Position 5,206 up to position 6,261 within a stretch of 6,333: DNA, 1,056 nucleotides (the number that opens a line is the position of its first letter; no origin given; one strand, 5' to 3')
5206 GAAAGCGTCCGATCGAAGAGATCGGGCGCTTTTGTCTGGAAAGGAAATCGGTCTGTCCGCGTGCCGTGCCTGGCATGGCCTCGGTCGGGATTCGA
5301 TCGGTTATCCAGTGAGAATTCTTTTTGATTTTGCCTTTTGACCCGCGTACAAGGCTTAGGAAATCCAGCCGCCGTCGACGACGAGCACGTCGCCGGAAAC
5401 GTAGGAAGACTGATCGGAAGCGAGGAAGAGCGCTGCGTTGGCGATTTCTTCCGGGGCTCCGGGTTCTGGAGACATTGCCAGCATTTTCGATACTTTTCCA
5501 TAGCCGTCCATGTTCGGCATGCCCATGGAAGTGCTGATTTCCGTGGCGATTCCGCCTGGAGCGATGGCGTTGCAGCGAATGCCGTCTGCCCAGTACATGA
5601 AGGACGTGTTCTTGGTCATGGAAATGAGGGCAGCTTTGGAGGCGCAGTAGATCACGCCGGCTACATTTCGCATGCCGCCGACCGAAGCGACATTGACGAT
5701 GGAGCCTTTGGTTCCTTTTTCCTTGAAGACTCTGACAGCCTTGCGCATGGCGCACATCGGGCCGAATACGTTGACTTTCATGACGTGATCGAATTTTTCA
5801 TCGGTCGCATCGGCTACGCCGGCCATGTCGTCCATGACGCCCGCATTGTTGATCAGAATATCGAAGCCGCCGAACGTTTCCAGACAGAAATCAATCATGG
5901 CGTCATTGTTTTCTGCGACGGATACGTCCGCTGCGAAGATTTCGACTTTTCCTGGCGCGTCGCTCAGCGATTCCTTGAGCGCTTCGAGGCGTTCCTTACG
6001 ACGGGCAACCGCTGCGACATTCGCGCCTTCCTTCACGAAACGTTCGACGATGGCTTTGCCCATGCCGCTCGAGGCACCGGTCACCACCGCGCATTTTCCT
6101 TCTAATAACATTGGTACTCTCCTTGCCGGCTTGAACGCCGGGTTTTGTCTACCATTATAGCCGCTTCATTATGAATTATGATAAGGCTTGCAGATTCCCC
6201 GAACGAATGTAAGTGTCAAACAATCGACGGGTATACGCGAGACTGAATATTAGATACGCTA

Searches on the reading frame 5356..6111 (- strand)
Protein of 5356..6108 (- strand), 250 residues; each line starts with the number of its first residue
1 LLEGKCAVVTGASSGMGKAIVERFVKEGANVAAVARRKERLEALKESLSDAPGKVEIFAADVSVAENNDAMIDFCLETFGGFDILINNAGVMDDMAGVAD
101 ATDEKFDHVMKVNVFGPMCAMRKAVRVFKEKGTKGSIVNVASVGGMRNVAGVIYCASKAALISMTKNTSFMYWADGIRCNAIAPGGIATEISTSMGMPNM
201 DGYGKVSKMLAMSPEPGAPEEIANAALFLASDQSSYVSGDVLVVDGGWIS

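Call 9: search_protein_families(library=pfam, max_evalue=1, proteins=[window:5356-6108:-])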
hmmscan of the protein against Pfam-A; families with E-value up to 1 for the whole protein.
window:5356-6108:- (250 aa): 10 families
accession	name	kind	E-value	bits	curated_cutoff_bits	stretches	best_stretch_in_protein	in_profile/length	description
PF13561.12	adh_short_C2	-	6.6e-57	193.2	27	1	11-248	1-235/236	Enoyl-(Acyl carrier protein) reductase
PF00106.31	adh_short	-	1e-50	172.4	26.6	1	5-194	1-189/195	short chain dehydrogenase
PF08659.16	KR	-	3.2e-08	34.1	22.6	1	8-116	4-115/180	KR domain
PF13460.12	NAD_binding_10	-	7e-05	23.2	27.2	1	11-134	1-91/184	NAD(P)H-binding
PF03807.23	F420_oxidored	-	0.00071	20.6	21.6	1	16-68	10-60/94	NADP oxidoreductase coenzyme F420-dependent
PF01370.27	Epimerase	-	0.00071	19.5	20.9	1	8-102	2-85/240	NAD dependent epimerase/dehydratase family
PF01113.26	DapB_N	-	0.0014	19.1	25.6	1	8-75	4-75/124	Dihydrodipicolinate reductase, N-terminus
PF04127.22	DFP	-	0.019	15.2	22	1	9-94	23-95/186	DNA/pantothenate metabolism flavoprotein C-terminal domain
PF00107.32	ADH_zinc_N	-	0.033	14.6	31.8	0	60-133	15-84/129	Zinc-binding dehydrogenase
PF05368.20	NmrA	-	0.074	13.1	27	1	8-62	6-57/298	NmrA-like family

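Call 10: find_encoding_contigs(protein=window:5359-6111:-, flank=10000, max_places=8)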
Protein window:5359-6111:- (251 aa): 24 contigs read that carry it; 8 places shown.
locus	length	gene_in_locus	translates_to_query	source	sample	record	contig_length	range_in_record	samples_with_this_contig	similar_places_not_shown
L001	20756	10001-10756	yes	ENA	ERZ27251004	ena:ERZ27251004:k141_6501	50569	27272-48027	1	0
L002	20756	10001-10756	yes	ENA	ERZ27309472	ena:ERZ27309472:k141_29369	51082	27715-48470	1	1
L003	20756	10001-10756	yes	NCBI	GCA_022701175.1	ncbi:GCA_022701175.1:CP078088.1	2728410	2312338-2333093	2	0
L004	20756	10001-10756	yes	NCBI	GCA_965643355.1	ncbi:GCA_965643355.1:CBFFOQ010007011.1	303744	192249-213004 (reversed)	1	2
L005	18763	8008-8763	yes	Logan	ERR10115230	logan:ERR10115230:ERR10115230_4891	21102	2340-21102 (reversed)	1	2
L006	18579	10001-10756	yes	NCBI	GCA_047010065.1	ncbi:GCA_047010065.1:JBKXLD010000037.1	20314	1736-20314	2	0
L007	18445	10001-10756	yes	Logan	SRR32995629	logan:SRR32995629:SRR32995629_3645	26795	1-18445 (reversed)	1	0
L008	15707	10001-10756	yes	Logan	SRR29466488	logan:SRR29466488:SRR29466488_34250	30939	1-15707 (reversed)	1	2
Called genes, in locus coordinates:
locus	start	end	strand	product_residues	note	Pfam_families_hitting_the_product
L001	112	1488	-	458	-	PF01551:Peptidase_M23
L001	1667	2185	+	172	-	-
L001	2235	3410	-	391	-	PF11304:DUF3106 (faint)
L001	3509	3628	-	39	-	-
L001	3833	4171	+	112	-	-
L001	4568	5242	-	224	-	PF07883:Cupin_2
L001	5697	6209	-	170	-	PF01541:GIY-YIG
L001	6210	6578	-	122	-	-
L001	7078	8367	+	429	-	PF01053:Cys_Met_Meta_PP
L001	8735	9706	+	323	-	PF04204:HTS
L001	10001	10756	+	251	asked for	PF00106:adh_short, PF08659:KR, PF13561:adh_short_C2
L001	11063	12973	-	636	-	PF00005:ABC_tran, PF00931:NB-ARC (faint), PF02463:SMC_N (faint), PF03193:RsgA_GTPase (faint), PF00350:Dynamin_N (faint), PF12848:ABC_tran_Xtn, PF00005:ABC_tran, PF16326:ABC_tran_CTD (weak), +4 more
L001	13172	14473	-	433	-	-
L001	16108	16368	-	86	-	-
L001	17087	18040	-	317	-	PF19127:Choline_bind_3 (weak), PF00877:NLPC_P60 (weak)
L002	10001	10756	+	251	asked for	PF00106:adh_short, PF08659:KR, PF13561:adh_short_C2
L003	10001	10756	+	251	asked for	PF00106:adh_short, PF08659:KR, PF13561:adh_short_C2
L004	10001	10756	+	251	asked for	PF00106:adh_short, PF08659:KR, PF13561:adh_short_C2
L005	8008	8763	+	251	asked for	PF00106:adh_short, PF08659:KR, PF13561:adh_short_C2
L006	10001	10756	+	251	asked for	PF00106:adh_short, PF08659:KR, PF13561:adh_short_C2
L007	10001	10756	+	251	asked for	PF00106:adh_short, PF08659:KR, PF13561:adh_short_C2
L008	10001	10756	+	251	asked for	PF00106:adh_short, PF08659:KR, PF13561:adh_short_C2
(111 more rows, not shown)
